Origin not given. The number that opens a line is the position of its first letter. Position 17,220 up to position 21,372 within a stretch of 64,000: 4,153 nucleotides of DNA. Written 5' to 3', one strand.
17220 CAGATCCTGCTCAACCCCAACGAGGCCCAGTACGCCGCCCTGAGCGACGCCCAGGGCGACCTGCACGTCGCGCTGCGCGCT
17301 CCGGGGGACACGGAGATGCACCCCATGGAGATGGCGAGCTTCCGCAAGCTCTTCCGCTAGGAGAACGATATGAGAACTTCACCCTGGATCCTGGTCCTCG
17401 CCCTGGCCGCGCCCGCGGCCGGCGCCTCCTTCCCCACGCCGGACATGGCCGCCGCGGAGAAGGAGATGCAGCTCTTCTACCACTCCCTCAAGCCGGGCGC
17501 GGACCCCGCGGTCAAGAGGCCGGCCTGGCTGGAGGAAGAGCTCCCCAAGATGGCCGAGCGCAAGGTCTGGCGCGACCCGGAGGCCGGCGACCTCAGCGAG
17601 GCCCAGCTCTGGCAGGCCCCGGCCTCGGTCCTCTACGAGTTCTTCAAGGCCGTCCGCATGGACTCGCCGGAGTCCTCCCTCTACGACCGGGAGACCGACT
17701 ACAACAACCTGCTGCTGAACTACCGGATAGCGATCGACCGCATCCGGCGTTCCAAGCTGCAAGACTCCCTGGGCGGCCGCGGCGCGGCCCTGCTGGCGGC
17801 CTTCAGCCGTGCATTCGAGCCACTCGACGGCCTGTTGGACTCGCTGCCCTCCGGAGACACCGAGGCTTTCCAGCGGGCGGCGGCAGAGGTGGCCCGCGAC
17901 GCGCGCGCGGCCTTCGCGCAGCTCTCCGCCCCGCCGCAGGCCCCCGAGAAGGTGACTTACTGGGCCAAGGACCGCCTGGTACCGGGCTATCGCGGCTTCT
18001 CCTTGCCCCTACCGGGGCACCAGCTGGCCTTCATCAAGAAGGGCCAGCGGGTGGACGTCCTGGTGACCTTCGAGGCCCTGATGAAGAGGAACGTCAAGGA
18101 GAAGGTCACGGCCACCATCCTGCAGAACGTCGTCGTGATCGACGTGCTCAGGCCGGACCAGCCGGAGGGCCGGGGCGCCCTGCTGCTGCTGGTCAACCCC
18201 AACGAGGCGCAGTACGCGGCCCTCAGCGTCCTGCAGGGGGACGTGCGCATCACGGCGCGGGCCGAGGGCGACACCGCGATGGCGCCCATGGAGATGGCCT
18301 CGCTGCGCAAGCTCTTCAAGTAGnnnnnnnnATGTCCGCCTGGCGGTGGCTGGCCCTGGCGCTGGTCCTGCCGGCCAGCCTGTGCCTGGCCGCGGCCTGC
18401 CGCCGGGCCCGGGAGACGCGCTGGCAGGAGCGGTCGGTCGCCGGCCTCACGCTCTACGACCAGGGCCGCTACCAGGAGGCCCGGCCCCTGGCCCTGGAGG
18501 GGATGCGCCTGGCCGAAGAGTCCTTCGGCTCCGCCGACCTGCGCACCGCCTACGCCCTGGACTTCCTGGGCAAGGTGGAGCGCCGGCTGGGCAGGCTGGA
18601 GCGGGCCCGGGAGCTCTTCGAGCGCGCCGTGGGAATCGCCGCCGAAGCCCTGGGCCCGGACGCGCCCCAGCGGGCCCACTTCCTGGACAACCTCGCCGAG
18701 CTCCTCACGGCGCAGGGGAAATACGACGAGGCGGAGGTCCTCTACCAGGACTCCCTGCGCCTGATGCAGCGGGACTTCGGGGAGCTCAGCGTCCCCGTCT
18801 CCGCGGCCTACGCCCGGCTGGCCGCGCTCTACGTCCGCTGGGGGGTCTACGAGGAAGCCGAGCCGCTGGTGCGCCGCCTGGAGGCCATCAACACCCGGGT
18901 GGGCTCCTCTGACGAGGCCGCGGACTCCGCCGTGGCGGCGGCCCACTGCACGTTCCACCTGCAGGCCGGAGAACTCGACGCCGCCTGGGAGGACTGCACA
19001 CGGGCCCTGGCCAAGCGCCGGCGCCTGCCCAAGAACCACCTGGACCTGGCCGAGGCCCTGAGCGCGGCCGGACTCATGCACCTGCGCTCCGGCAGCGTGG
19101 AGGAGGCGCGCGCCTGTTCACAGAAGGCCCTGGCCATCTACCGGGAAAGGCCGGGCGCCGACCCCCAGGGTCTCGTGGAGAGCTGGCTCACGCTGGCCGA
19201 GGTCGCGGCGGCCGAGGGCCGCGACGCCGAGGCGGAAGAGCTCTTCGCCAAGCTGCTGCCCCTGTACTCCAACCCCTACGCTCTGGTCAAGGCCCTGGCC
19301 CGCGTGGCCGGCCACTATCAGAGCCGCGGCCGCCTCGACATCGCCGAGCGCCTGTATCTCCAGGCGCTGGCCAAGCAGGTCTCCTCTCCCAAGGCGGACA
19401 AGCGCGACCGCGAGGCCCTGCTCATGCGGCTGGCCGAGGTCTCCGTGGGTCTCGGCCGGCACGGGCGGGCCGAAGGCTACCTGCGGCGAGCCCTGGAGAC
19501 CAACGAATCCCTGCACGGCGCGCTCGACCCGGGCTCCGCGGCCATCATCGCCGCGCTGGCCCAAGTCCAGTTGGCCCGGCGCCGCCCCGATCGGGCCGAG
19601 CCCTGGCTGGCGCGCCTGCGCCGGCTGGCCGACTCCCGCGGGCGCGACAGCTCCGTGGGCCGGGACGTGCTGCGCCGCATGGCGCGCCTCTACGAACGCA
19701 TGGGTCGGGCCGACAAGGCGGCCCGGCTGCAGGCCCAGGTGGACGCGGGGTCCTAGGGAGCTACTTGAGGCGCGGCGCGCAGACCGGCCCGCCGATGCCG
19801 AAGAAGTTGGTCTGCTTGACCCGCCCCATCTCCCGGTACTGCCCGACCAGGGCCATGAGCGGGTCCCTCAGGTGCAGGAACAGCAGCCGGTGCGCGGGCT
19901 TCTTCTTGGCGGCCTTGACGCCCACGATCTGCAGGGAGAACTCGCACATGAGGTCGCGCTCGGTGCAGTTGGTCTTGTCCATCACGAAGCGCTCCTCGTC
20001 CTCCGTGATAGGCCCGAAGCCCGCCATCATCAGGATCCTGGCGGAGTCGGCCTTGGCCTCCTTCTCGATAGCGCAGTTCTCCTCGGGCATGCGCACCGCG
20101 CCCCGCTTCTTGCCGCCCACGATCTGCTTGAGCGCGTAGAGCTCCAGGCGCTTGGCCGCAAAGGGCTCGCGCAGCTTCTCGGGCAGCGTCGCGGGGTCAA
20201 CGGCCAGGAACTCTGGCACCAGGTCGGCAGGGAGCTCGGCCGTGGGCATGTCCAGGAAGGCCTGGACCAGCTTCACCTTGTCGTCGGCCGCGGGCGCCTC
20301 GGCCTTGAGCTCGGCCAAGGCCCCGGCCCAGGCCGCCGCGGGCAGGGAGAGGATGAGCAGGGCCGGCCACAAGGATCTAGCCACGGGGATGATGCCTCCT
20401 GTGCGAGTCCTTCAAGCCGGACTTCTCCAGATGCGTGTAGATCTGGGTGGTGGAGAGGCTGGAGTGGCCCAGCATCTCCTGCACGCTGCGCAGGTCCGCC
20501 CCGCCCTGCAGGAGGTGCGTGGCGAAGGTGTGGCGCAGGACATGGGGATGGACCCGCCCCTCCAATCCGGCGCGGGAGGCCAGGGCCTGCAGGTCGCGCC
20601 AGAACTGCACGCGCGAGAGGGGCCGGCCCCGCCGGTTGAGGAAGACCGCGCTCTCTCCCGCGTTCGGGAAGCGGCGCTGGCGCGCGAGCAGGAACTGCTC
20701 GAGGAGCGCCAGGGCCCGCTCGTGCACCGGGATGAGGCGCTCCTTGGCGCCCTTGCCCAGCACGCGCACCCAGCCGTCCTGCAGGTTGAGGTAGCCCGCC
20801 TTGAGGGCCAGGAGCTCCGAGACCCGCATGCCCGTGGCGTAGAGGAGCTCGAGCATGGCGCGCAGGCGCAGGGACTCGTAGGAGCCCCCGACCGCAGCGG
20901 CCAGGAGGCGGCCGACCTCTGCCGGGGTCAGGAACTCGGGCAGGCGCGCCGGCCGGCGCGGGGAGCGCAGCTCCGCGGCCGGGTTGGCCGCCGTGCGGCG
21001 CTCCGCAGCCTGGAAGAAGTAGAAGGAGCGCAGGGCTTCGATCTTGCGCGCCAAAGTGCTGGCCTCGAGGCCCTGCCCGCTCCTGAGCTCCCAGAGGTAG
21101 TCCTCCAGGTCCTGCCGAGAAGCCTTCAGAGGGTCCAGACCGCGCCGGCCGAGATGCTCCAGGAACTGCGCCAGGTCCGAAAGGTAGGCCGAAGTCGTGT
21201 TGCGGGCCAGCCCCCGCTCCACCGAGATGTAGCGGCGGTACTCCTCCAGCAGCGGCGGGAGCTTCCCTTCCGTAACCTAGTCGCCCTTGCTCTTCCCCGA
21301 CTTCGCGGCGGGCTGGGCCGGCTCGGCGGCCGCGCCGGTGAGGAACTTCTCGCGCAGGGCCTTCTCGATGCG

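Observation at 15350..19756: ECF sigma / anti-sigma module coupled to a (STN/N0)x2-CpaB-like protein, a CpaB-like paralog and a TPR lipoprotein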

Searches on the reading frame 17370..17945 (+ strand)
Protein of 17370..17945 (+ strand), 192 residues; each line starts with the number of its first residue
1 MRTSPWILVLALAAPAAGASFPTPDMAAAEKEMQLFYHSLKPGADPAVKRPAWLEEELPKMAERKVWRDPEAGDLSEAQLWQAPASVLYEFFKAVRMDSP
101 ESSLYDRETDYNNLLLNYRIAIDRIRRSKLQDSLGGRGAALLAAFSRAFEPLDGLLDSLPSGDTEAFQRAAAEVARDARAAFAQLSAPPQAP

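Call 64: search_solved_structures(query=A6, max_evalue=10)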
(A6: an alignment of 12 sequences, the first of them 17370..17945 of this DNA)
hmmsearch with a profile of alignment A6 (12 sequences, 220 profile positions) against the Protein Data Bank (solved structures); distinct sequences matched with E-value up to 10: 6.
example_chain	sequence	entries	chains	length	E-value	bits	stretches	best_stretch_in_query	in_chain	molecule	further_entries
8tn1_A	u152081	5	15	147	0.15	14.7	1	164-212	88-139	De novo designed 4 helix bundles | De novo designed protein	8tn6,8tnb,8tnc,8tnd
8czd_C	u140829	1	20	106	0.28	13.8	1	130-193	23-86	B-cell lymphoma/leukemia 10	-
2mb9_A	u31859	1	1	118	0.41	13.3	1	129-193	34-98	B-cell lymphoma/leukemia 10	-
6bze_A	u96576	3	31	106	0.53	12.9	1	130-193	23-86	B-cell lymphoma/leukemia 10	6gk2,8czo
4u0v_A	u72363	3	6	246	1.3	11.7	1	101-187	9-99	HTH-type transcriptional repressor YvoA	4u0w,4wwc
2wv0_A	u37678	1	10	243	1.3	11.7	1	101-187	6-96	HTH-TYPE TRANSCRIPTIONAL REPRESSOR YVOA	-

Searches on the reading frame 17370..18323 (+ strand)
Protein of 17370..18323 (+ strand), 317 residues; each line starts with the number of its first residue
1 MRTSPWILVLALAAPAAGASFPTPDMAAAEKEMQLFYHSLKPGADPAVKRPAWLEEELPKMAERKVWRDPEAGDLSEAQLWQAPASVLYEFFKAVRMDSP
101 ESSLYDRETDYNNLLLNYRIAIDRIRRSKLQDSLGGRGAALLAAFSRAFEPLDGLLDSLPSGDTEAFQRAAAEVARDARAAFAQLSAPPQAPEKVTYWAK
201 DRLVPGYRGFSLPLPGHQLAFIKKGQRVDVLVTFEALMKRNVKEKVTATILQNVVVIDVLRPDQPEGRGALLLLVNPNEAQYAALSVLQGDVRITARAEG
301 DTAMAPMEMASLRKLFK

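Call 3: search_protein_families(library=pfam, proteins=[window:17370-18323:+], max_evalue=1)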
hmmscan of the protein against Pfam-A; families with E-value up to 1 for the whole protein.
window:17370-18323:+ (317 aa): 1 family
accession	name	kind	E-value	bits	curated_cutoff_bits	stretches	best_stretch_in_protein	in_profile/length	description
PF16976.10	RcpC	-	3.5e-05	24.1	28.8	1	221-292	27-109/114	Flp pilus assembly protein RcpC/CpaB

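Call 4: search_protein_families(library=ncbifam, proteins=[window:17370-18323:+], max_evalue=1)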
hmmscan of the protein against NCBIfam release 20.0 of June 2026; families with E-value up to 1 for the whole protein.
window:17370-18323:+ (317 aa): 1 family
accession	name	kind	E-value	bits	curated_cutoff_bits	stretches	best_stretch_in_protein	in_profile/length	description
TIGR03177.1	pilus_cpaB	equivalog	5.2e-06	25.9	71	1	220-303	130-219/262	Flp pilus assembly protein CpaB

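Call 80: predict_structure(alignment_id=A8)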
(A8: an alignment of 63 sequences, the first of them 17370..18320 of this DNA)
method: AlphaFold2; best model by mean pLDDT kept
length: 317 residues; sequences in the alignment: 63
mean_pLDDT: 87.5   pTM: 0.77
mean pLDDT of the five models: 87.5, 86.8, 85.9, 85.2, 85.0
residues with pLDDT >= 90: 199; 70-90: 87; 50-70: 21; < 50: 10
segments of 3 or more residues with pLDDT < 50: 312-317
pLDDT, mean of each block of 10 residues (from residue 1): 54 56 91 97 85 94 96 96 98 88 82 93 95 94 96 93 92 97 94 81 86 94 92 87 87 94 92 92 87 91 72 44
secondary structure, 60 per line:
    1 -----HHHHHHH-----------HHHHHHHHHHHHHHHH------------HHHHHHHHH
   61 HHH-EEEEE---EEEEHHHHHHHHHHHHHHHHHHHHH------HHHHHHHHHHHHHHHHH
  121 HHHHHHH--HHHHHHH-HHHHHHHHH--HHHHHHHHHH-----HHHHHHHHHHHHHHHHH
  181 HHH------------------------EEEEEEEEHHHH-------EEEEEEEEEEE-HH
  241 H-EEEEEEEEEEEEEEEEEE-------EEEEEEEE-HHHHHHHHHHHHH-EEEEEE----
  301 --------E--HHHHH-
elements in order: H6-12 H24-39 H52-63 E65-69 E73-76 H77-97 H104-127 H130-136 H138-146 H149-158 H164-183 E208-215 H216-219 E227-237 E243-260 E268-275 H277-289 E291-296 H312-316

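Call 84: fold_search(model_id=the predicted structure, library=pdb)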
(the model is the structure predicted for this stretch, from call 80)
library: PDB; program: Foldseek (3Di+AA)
matches with E <= 10: 543; with E <= 0.001: 2
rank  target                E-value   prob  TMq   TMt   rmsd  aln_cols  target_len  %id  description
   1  9gzr_A                1.1e-05  1.00  0.28  0.46   4.1       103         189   17  Tad pilus alignment complex protein RcpC (released 2025-05-21)
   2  9gzr_B                2.0e-05  1.00  0.27  0.42   6.1       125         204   14  Tad pilus alignment complex protein RcpC (released 2025-05-21)
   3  8z5n_0                3.2e-02  0.82  0.17  0.15  20.7       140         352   18  Cryo-EM structure of the LPHT ring (released 2025-10-22)
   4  3w1e                  1.5e-01  0.51  0.16  0.15  18.4       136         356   18  Structure of FlgT, a flagellar basal body component protein (released 2013-04-03)
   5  3u8p_B                1.5e-01  0.20  0.18  0.17  22.3       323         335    8  Cytochrome b562 integral fusion with EGFP (released 2012-08-29)
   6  9f4a_AS               1.9e-01  0.08  0.10  0.06  25.9       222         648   14  Interface between baseplate cup and extended tail tube/sheath of Klebsiella phage KP1 variant vB_Kpn_Lilla1 (released 2025-05-14)
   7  9vwb                  3.2e-01  0.07  0.11  0.13  17.4       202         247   11  HamA, a Heme-Oxygenase-Like Enzyme (released 2025-11-12)
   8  8wnw                  4.8e-01  0.60  0.25  0.40   7.8       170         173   14  the structure of PsaQ (released 2024-05-29)
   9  9p38_D                4.8e-01  0.25  0.14  0.21   6.4        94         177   16  YsxC-GMPPNP treated 44.5SYsxC particles. Class 1. (released 2025-11-12)
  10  8y41_A                4.8e-01  0.21  0.17  0.20  13.4       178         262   16  VcFadRqm, mutant protein of Fatty Acid Responsive Transcription Factor from Vibrio cholerae, in Complex with oleoyl-Co (released 2025-02-05)
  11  5zi1_A                5.1e-01  0.04  0.14  0.10  20.0       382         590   10  Crystal structure of Bacillus thuringiensis insecticidal crystal protein Cry7Ca1 (wild type) (released 2018-12-26)
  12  6xw5_B                5.3e-01  0.15  0.14  0.14   7.3        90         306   17  Crystal structure of murine norovirus P domain in complex with Nanobody NB-5820 (released 2020-04-22)
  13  3o42_A                5.6e-01  0.16  0.20  0.27  10.9       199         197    7  Complex of an alpha/beta-peptide based on the gp41 CHR domain bound to gp41-5 (released 2011-08-24)
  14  9jpl_A                5.6e-01  0.13  0.15  0.27  16.9       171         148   16  Crystal structure of DhdR inducer binding domain in complex with inducer (released 2024-11-06)
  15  8wm6_Q                5.9e-01  0.60  0.26  0.41   7.8       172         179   14  The structure of PSI-CAC(L-14)of R.salina at 2.7 angstroms resolution (released 2024-05-29)
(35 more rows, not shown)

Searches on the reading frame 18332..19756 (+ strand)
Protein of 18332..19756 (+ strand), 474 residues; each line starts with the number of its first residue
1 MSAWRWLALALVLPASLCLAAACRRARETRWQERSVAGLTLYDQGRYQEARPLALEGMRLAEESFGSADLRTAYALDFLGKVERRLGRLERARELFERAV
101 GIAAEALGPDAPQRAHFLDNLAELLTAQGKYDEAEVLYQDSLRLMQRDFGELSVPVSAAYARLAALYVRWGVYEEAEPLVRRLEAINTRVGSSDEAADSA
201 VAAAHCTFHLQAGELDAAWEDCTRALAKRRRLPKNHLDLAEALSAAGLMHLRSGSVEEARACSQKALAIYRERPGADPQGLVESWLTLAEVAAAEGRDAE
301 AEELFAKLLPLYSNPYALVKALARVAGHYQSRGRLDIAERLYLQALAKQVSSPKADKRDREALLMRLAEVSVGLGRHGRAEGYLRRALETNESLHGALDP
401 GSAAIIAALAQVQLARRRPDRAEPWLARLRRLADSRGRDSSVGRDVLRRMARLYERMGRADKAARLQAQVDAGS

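Call 3: search_protein_families(library=pfam, proteins=[window:18332-19756:+], max_evalue=1)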
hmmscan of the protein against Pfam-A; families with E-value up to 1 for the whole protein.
window:18332-19756:+ (474 aa): 24 families
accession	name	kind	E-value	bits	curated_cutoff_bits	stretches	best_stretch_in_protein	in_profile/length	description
PF13424.12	TPR_12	-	3.8e-47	158.8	30.1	8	38-103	10-75/77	Tetratricopeptide repeat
PF13374.12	TPR_10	-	6.2e-29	99.6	27.5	6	115-147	2-34/42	Tetratricopeptide repeat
PF24885.1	TPR_NPHP3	-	1.7e-23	83.7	100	2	71-193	97-219/239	Nephrocystin-3 TPR domain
PF17874.7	TPR_MalT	-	5.1e-22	79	45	3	30-188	39-192/336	MalT-like TPR region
PF13176.12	TPR_7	-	4.4e-17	61.1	27.9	2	118-146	2-30/36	Tetratricopeptide repeat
PF07719.23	TPR_2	-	4.7e-17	61.1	27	5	73-100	1-28/34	Tetratricopeptide repeat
PF00515.34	TPR_1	-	4.3e-14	52.1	27.8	1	120-144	6-30/34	Tetratricopeptide repeat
PF13181.12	TPR_8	-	4.8e-14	51.7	25.7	1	75-104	3-32/34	Tetratricopeptide repeat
PF14559.12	TPR_19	-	1.1e-12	48.6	25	3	397-432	19-54/68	Tetratricopeptide repeat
PF13428.12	TPR_14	-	1.4e-12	47.4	23.5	4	283-324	2-43/44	Tetratricopeptide repeat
PF13432.12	TPR_16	-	4.8e-08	33.7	32.7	4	37-104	3-62/65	Tetratricopeptide repeat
PF25063.1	ARM_TT21_C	-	9.1e-06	26.1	35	1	292-397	28-131/209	Tetratricopeptide repeat protein 21 C-terminal ARM domain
PF13431.12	TPR_17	-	3.9e-05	24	24.4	0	112-135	10-33/34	Tetratricopeptide repeat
PF13174.12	TPR_6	-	0.00018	22.4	26.3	0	445-465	1-21/33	Tetratricopeptide repeat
PF12895.13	ANAPC3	-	0.00026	21.7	27.2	0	337-414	11-69/82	Anaphase-promoting complex, cyclosome, subunit 3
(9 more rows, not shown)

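Call 4: search_protein_families(library=ncbifam, proteins=[window:18332-19756:+], max_evalue=1)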
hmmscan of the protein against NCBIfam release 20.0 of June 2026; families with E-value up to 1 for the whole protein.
window:18332-19756:+ (474 aa): 13 families
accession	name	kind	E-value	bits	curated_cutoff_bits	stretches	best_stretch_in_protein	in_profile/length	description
NF040586.1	FxSxx_TPR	equivalog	3.5e-22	78.7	300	1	35-300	476-742/830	FxSxx-COOH system tetratricopeptide repeat protein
TIGR02521.1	type_IV_pilW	equivalog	1.3e-07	31.4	154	3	207-314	107-201/234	type IV pilus biogenesis/stability protein PilW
NF002725.1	PRK02603.1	equivalog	4.4e-06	26.8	143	0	292-355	45-108/173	photosystem I assembly protein Ycf3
NF052312.1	T9SS_PorW_SprE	equivalog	0.00012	20.8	250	1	281-392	103-210/716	type IX secretion system periplasmic lipoprotein PorW/SprE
NF052415.1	T3SS_chap_SctY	equivalog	0.00029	21.3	70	1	397-464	34-97/106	type III secretion apparatus assembly chaperone SctY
NF033762.1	social_mot_Tgl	equivalog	0.0023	17.3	225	1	113-147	98-132/252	social motility TPR repeat lipoprotein Tgl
NF033920.0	C39_PA2778_fam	equivalog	0.0031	17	150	0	85-144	202-253/255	PA2778 family cysteine peptidase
TIGR03939.1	PGA_TPR_OMP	equivalog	0.026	12.7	366.65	1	399-434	425-460/800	poly-beta-1,6 N-acetyl-D-glucosamine export porin PgaA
NF053520.1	HK_Porph_FimS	equivalog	0.028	12.7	600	2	90-224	181-309/618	sensor histidine kinase FimS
TIGR02795.1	tol_pal_ybgF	equivalog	0.032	14.8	90.1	0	295-385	15-100/119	tol-pal system protein YbgF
NF041084.1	trehalase_H1_Arch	equivalog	0.044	12.4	820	1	134-198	479-544/570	alpha,alpha-trehalase TreH1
NF047371.1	FlcA_CTERM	equivalog_domain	0.046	12.2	300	0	89-183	138-216/646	periplasmic flagellar collar protein FlcA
NF040959.1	MamA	equivalog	0.92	8.9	200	0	78-106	144-172/204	magnetosome protein MamA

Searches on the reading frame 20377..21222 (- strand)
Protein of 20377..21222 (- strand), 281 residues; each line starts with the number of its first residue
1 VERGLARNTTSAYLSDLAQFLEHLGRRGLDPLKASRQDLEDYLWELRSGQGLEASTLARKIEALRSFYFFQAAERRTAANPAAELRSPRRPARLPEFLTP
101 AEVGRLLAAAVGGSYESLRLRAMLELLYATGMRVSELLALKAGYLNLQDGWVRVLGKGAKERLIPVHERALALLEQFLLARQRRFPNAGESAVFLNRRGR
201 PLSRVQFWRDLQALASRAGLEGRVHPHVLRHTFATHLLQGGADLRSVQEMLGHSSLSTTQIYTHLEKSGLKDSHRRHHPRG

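Call 41: search_protein_families(library=pfam, proteins=[window:20377-21222:-], max_evalue=0.00001)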
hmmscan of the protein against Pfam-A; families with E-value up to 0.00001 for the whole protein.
window:20377-21222:- (281 aa): 3 families
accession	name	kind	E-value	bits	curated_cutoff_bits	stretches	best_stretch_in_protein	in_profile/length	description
PF00589.27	Phage_integrase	-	2.7e-49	167.7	27.1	1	97-267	2-170/172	Phage integrase family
PF02899.23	Phage_int_SAM_1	-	1.5e-13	51.3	22.3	1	2-74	11-82/83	Phage integrase, N-terminal SAM-like domain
PF13495.12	Phage_int_SAM_4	-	2e-06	28.5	27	1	3-68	12-75/85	Phage integrase, N-terminal SAM-like domain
